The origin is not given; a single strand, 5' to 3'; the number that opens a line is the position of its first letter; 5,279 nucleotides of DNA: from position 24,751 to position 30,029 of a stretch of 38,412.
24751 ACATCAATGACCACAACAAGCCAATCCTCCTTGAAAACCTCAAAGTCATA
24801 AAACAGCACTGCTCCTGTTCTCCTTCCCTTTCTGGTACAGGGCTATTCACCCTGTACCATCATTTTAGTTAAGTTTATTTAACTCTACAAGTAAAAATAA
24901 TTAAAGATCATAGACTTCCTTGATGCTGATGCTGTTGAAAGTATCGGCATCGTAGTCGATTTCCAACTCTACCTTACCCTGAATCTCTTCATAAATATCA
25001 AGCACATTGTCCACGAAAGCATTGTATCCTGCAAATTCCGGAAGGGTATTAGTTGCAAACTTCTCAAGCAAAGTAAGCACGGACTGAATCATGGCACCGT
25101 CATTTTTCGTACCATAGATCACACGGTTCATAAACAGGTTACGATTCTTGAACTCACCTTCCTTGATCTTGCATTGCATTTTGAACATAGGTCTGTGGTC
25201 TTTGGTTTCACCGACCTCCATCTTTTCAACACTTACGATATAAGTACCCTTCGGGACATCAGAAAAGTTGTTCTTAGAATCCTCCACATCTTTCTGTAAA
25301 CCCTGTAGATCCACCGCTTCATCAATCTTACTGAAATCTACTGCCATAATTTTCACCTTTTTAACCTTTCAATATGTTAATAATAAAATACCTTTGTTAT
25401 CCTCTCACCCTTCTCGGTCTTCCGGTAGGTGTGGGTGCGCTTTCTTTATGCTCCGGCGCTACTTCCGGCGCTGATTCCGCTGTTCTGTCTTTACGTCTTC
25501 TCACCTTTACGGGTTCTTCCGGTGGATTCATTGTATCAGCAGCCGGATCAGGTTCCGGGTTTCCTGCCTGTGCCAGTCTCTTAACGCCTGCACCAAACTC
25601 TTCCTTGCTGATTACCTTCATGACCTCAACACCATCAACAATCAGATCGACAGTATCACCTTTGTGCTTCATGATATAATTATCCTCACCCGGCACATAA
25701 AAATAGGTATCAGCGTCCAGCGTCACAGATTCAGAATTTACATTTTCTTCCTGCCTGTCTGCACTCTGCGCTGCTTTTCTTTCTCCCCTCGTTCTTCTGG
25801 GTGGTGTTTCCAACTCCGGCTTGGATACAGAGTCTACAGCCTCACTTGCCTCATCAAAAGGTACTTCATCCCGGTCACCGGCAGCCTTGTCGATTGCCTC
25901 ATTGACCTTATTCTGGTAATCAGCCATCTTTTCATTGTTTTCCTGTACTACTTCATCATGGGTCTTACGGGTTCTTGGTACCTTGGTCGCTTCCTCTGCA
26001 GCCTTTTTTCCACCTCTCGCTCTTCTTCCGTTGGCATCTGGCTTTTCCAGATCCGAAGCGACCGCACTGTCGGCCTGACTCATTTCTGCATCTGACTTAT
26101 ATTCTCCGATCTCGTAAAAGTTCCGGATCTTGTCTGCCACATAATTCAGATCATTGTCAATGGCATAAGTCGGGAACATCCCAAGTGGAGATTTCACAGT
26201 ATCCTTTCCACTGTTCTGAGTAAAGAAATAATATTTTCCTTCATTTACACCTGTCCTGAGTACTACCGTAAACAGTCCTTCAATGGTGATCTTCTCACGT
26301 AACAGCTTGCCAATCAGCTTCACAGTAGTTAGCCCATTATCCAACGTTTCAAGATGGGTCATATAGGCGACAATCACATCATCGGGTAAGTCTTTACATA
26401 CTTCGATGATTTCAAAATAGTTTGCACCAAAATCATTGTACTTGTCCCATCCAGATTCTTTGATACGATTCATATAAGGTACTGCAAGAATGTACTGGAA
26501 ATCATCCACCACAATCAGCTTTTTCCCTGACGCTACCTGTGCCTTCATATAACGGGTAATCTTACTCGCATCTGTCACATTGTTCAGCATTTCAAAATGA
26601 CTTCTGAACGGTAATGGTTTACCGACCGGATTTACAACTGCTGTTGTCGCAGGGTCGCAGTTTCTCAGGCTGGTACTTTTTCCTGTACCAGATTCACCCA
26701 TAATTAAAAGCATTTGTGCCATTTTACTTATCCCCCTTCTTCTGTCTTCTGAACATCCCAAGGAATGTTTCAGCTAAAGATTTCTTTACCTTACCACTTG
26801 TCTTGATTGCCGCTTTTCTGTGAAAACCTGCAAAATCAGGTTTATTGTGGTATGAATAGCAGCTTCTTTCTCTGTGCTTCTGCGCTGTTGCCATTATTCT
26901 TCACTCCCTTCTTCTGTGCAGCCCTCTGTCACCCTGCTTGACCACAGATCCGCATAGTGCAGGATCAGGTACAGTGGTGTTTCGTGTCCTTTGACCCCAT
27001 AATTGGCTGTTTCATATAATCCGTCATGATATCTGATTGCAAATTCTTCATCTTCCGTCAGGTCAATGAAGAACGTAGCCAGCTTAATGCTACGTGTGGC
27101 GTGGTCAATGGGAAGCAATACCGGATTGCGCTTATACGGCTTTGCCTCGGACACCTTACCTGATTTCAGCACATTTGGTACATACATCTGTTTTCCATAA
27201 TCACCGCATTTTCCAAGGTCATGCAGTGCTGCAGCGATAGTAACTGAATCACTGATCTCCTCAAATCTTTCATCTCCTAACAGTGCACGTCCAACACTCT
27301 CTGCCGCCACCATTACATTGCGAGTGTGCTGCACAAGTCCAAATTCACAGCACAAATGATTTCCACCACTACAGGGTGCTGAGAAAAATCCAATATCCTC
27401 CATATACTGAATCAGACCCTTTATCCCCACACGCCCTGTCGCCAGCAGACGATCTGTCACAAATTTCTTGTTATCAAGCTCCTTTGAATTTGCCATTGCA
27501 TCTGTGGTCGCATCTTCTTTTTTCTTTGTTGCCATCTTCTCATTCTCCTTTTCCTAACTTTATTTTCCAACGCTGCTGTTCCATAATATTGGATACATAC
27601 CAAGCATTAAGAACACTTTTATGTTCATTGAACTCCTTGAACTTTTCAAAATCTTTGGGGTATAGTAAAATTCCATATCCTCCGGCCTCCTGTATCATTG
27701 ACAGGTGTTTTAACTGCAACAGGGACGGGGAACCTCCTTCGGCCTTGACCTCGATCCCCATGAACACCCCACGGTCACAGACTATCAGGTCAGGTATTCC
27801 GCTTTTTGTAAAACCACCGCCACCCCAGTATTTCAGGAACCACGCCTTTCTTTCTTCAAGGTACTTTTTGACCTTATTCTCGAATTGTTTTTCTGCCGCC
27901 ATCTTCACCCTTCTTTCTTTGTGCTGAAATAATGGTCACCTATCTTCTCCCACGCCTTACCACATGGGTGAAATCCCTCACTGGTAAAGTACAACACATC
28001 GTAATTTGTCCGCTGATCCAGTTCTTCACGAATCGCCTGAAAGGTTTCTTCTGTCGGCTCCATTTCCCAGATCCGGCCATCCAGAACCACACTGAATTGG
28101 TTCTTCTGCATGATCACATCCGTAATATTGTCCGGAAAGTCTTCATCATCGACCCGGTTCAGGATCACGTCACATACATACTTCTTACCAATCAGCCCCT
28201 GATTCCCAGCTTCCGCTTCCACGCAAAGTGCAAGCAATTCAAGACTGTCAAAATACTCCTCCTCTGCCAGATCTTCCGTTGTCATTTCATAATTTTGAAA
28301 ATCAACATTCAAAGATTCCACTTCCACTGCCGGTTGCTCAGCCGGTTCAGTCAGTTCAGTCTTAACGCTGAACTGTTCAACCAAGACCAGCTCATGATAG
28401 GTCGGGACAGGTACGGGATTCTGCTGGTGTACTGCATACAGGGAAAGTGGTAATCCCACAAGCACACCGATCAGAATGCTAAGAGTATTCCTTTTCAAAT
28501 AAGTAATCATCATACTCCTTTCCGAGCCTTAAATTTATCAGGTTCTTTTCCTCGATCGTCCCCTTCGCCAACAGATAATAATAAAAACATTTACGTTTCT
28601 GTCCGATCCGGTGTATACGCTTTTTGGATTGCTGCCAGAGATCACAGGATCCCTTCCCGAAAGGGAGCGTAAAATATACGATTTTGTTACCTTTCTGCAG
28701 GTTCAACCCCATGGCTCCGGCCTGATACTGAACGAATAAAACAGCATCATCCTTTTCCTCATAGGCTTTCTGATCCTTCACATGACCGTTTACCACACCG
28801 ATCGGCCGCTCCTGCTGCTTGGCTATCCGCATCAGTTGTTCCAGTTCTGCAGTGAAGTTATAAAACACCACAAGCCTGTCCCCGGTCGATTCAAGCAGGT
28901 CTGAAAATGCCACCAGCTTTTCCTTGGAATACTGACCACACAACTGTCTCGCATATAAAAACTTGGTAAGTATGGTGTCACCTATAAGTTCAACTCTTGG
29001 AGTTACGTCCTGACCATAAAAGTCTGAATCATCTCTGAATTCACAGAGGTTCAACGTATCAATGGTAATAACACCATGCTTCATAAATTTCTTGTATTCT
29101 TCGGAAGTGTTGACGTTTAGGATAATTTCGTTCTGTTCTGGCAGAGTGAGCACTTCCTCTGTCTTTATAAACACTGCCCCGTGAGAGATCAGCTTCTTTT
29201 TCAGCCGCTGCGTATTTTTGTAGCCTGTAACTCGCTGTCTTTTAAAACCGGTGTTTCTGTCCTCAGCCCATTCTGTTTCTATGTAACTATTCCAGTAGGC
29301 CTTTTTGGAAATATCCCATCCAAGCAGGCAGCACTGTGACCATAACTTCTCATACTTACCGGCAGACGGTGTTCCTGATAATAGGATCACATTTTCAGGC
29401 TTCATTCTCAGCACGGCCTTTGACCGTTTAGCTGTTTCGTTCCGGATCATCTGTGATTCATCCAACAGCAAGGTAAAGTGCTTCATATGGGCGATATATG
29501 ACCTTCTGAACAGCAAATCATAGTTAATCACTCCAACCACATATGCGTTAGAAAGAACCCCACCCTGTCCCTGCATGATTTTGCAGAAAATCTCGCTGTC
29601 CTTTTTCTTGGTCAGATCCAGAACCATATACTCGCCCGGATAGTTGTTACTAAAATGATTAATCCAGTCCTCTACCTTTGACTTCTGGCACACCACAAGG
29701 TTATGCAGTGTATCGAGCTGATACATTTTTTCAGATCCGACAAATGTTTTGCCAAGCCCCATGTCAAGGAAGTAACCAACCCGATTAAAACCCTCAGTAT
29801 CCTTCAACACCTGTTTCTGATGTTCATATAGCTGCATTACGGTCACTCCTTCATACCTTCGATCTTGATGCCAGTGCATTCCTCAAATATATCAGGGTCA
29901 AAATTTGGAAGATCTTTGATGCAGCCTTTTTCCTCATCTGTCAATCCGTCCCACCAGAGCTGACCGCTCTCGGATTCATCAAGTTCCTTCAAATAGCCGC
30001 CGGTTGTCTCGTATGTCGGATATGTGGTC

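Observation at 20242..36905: Perfect 179-bp inverted repeats bracket the whole 16.3-kb early/replication/immunity segment and face outward onto the late activator and the integrase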

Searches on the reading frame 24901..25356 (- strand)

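Call 6: search_protein_families(library=pfam, proteins=[window:24901-25356:-], max_evalue=0.01)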
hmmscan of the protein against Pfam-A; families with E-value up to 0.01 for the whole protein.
window:24901-25356:- (151 aa): 1 family
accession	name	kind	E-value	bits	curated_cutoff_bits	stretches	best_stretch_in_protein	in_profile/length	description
PF05037.18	DUF669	-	2.8e-06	27.9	21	1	27-92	8-73/138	Protein of unknown function (DUF669)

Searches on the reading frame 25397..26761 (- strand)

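Call 6: search_protein_families(library=pfam, proteins=[window:25397-26761:-], max_evalue=0.01)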
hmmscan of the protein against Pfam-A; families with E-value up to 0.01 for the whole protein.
window:25397-26761:- (454 aa): 2 families
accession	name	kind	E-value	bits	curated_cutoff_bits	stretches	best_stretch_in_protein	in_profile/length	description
PF13401.12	AAA_22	-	4.6e-05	24.2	27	1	15-90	5-95/130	AAA domain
PF13191.12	AAA_16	-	0.0082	17.1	32.6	0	15-36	24-45/167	AAA ATPase domain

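Call 45: search_protein_families(library=ncbifam, proteins=[window:25397-26761:-], max_evalue=0.01)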
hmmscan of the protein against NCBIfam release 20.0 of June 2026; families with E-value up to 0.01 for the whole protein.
window:25397-26761:- (454 aa): 0 families

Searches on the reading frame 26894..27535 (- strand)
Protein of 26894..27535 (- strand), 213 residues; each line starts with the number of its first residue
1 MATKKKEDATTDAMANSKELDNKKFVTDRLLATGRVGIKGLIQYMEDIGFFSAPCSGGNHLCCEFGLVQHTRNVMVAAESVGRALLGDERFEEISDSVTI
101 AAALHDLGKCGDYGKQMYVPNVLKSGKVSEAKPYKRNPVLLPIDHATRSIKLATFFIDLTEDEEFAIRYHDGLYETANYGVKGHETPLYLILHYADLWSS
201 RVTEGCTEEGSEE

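Call 6: search_protein_families(library=pfam, proteins=[window:26894-27535:-], max_evalue=0.01)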
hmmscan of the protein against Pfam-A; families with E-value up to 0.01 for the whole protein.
window:26894-27535:- (213 aa): 1 family
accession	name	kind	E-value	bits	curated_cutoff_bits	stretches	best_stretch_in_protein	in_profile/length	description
PF01966.28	HD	-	0.0012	19.6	22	1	68-116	2-47/116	HD domain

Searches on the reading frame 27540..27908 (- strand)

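Call 6: search_protein_families(library=pfam, proteins=[window:27540-27908:-], max_evalue=0.01)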
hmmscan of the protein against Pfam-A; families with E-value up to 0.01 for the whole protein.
window:27540-27908:- (122 aa): 2 families
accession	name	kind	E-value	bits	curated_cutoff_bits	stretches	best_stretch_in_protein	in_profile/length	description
PF08774.17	VRR_NUC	-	0.00023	21.6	23.8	1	21-77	47-107/116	VRR-NUC domain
PF01870.24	Hjc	-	0.0044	17.4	21.1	1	9-62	2-54/93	Archaeal holliday junction resolvase (hjc)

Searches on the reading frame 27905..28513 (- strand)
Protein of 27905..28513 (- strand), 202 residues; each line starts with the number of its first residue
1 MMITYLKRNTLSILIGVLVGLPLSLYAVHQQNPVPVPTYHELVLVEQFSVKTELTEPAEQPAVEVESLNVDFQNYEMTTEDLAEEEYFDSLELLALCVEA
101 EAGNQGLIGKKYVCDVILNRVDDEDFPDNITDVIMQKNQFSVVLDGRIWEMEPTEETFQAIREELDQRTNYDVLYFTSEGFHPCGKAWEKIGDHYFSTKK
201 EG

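Call 6: search_protein_families(library=pfam, proteins=[window:27905-28513:-], max_evalue=0.01)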
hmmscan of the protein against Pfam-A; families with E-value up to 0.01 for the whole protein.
window:27905-28513:- (202 aa): 1 family
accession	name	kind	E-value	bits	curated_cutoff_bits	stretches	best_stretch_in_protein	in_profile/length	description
PF07486.17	Hydrolase_2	-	1.2e-16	61.5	27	1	105-196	2-99/100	Cell Wall Hydrolase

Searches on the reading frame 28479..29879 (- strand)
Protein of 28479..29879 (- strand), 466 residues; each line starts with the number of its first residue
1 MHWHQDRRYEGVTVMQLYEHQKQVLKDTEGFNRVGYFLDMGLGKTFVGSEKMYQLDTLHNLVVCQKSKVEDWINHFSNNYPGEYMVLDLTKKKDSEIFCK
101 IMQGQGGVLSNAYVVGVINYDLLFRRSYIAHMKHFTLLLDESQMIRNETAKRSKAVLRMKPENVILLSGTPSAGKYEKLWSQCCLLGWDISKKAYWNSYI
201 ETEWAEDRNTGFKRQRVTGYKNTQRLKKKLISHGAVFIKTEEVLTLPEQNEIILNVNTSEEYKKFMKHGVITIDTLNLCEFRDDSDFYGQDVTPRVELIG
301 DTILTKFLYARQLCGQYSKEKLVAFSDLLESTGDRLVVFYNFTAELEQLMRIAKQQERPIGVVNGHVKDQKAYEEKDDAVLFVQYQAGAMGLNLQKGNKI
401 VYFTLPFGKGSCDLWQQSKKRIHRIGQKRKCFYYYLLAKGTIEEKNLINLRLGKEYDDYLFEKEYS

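Call 6: search_protein_families(library=pfam, proteins=[window:28479-29879:-], max_evalue=0.01)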
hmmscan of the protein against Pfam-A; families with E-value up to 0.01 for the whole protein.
window:28479-29879:- (466 aa): 2 families
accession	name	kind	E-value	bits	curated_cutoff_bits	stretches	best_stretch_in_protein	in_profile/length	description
PF00176.29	SNF2-rel_dom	-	6.5e-17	62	24.9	1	39-272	25-252/290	SNF2-related domain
PF00271.37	Helicase_C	-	1.2e-05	25.9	23.5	1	321-426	2-110/110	Helicase conserved C-terminal domain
